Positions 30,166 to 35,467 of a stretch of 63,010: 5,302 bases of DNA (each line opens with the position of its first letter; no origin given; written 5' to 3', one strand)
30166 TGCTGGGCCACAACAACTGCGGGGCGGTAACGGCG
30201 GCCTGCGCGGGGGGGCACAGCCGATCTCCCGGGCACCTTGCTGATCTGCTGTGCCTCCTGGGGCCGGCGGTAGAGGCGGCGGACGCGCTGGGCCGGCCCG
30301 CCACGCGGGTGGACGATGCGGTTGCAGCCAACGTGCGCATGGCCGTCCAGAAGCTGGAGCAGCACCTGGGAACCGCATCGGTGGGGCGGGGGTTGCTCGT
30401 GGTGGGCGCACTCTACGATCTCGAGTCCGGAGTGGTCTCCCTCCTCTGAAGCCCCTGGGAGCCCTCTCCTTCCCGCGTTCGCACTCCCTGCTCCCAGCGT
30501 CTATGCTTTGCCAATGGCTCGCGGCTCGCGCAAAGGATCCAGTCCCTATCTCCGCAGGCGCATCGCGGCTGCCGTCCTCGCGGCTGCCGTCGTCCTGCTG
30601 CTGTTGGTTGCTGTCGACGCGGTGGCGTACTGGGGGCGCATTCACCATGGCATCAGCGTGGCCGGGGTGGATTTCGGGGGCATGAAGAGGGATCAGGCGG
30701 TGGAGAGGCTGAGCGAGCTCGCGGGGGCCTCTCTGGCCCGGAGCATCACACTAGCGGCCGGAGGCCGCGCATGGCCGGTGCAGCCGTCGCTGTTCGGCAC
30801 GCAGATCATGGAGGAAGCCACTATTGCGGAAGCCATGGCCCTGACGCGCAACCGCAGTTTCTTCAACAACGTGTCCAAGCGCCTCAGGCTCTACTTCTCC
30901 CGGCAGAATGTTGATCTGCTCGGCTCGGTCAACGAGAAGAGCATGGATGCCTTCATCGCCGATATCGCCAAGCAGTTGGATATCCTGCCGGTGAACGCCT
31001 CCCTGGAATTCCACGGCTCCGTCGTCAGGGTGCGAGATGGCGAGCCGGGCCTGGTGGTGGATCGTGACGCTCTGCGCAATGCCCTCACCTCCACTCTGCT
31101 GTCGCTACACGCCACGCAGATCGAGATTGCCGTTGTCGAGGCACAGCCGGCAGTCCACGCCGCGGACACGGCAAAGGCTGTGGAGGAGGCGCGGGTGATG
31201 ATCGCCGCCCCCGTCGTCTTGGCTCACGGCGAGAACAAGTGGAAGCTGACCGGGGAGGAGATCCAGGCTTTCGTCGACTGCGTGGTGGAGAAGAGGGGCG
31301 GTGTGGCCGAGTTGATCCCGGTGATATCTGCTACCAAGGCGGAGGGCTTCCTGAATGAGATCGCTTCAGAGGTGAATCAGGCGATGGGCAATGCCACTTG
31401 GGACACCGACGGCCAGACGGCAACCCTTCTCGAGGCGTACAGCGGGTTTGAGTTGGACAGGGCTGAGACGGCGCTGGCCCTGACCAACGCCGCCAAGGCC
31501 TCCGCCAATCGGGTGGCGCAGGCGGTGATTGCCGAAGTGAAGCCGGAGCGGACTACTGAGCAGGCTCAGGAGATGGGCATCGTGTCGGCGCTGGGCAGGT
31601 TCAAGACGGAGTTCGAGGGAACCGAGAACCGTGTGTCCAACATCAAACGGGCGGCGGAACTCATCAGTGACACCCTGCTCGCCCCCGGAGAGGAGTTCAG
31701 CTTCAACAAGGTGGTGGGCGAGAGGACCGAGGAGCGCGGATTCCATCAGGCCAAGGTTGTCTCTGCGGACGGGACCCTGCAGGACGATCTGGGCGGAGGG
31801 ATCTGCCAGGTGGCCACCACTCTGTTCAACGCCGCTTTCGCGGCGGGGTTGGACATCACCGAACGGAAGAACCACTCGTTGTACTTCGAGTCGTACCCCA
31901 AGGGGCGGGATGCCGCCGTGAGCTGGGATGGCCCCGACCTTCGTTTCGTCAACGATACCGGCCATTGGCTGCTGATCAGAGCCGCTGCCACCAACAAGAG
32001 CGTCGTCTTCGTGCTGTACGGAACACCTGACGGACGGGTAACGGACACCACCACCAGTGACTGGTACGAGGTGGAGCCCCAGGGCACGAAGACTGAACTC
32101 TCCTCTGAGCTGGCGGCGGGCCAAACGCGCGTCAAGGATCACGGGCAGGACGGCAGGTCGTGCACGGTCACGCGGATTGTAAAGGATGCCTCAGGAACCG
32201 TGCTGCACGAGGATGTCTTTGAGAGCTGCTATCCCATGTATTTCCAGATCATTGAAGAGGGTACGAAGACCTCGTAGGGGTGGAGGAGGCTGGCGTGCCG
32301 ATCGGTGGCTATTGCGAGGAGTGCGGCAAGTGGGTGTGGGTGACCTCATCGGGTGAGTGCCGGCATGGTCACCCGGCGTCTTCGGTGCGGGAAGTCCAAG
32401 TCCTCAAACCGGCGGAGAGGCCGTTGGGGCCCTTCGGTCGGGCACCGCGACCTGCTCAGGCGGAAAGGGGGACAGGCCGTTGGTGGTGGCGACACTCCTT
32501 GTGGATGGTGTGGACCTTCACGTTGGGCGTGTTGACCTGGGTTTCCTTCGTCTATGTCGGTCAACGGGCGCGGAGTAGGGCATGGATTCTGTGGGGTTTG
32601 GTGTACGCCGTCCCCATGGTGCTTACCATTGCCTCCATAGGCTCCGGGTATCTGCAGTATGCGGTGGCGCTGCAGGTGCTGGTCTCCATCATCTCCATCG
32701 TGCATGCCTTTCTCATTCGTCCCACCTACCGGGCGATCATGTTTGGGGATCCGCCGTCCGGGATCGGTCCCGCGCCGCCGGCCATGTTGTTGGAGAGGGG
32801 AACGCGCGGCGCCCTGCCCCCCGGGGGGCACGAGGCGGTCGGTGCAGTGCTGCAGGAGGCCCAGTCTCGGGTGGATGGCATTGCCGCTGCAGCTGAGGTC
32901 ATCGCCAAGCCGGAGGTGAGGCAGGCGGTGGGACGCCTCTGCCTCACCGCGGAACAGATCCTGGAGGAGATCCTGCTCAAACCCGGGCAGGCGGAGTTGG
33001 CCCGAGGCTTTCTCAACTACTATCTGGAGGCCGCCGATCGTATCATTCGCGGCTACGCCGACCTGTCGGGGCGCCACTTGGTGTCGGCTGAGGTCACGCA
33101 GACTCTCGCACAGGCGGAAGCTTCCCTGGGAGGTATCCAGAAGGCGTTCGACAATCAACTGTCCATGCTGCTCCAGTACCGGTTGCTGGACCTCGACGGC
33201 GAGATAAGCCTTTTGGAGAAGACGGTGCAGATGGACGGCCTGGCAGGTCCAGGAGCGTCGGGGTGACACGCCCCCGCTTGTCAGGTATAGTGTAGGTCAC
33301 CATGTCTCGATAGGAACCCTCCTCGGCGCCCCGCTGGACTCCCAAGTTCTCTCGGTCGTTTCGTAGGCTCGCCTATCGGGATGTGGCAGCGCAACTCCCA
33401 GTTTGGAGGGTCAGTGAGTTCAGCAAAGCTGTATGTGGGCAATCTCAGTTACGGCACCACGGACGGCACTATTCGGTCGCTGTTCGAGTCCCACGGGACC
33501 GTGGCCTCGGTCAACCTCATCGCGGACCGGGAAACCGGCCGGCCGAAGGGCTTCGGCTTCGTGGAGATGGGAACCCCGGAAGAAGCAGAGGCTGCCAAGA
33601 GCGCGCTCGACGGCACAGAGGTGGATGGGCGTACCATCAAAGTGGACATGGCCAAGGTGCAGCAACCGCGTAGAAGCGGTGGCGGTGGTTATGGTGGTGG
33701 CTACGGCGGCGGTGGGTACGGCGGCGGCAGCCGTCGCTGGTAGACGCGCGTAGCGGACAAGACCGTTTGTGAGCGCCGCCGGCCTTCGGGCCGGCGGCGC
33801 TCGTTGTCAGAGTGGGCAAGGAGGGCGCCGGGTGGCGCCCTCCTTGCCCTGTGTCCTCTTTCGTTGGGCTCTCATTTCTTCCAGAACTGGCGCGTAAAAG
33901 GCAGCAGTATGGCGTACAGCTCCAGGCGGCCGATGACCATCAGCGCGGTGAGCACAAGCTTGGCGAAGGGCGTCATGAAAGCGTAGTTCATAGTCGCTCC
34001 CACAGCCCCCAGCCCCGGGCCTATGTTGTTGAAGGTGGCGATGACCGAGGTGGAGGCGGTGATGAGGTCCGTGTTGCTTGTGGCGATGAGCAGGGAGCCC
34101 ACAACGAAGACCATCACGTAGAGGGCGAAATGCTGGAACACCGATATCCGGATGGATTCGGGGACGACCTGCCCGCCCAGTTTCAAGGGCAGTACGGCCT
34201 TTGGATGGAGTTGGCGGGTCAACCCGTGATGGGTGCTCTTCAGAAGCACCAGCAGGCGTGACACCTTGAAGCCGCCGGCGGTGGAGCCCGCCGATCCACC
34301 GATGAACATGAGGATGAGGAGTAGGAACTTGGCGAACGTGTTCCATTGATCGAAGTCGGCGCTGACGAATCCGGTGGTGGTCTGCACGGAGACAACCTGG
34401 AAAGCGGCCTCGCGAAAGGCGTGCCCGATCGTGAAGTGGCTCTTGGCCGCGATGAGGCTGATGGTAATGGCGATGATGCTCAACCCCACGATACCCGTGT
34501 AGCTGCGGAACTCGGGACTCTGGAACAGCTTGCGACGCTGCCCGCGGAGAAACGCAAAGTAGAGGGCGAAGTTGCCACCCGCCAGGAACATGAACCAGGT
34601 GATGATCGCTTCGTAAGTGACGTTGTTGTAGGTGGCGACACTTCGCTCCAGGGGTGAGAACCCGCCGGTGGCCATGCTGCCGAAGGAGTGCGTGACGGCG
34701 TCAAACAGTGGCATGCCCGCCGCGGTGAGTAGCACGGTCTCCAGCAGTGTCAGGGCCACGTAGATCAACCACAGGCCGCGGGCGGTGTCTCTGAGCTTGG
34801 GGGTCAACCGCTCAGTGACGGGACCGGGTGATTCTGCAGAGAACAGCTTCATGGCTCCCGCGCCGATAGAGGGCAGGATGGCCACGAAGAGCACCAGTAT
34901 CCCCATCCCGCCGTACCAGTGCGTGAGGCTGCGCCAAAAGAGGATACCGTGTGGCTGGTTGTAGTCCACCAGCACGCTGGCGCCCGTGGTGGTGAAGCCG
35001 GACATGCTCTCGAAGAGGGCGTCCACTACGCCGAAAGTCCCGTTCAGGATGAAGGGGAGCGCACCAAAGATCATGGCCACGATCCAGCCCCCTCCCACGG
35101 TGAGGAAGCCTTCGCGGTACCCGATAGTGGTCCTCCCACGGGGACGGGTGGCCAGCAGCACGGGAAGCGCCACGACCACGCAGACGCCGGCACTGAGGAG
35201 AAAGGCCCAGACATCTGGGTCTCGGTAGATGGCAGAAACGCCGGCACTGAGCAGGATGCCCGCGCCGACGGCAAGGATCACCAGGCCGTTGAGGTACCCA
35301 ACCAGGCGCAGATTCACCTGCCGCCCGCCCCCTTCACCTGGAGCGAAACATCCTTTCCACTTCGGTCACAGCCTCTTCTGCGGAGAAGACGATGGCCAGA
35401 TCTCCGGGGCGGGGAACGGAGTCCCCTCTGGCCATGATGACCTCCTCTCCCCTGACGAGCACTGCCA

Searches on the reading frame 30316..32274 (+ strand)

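Call 48: search_protein_families(library=pfam, proteins=[window:30316-32274:+], max_evalue=0.00001)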
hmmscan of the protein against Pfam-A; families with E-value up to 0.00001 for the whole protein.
window:30316-32274:+ (653 aa): 2 families
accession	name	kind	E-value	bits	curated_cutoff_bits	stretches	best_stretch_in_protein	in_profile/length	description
PF04294.18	VanW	-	5.1e-47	159.1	27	1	438-568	1-130/130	VanW like protein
PF12229.13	PG_binding_4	-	3.6e-24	85.6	22.1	1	156-263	4-110/117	Putative peptidoglycan binding domain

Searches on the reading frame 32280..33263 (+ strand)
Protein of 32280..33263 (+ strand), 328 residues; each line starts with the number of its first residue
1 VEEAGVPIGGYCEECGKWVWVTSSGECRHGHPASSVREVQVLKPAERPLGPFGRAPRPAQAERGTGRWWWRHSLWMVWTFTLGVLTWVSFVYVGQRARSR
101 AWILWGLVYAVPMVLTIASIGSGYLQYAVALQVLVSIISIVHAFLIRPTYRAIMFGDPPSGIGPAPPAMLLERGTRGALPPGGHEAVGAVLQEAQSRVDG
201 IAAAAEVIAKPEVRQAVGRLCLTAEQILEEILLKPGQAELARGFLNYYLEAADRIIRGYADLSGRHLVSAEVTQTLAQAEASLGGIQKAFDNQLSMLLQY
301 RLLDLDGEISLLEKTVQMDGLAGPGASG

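Call 48: search_protein_families(library=pfam, proteins=[window:32280-33263:+], max_evalue=0.00001)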
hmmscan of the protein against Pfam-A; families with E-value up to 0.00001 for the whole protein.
window:32280-33263:+ (328 aa): 1 family
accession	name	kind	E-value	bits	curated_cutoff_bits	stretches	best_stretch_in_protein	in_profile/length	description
PF10112.14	Halogen_Hydrol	-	6.9e-19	69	29.8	1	105-311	2-190/191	5-bromo-4-chloroindolyl phosphate hydrolysis protein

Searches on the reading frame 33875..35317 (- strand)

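Call 48: search_protein_families(library=pfam, proteins=[window:33875-35317:-], max_evalue=0.00001)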
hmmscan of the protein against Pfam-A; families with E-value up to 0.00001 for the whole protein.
window:33875-35317:- (481 aa): 1 family
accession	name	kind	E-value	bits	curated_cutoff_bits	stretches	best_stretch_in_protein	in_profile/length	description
PF02386.22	TrkH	-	5.6e-70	236.6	27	1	46-475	11-491/502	Cation transport protein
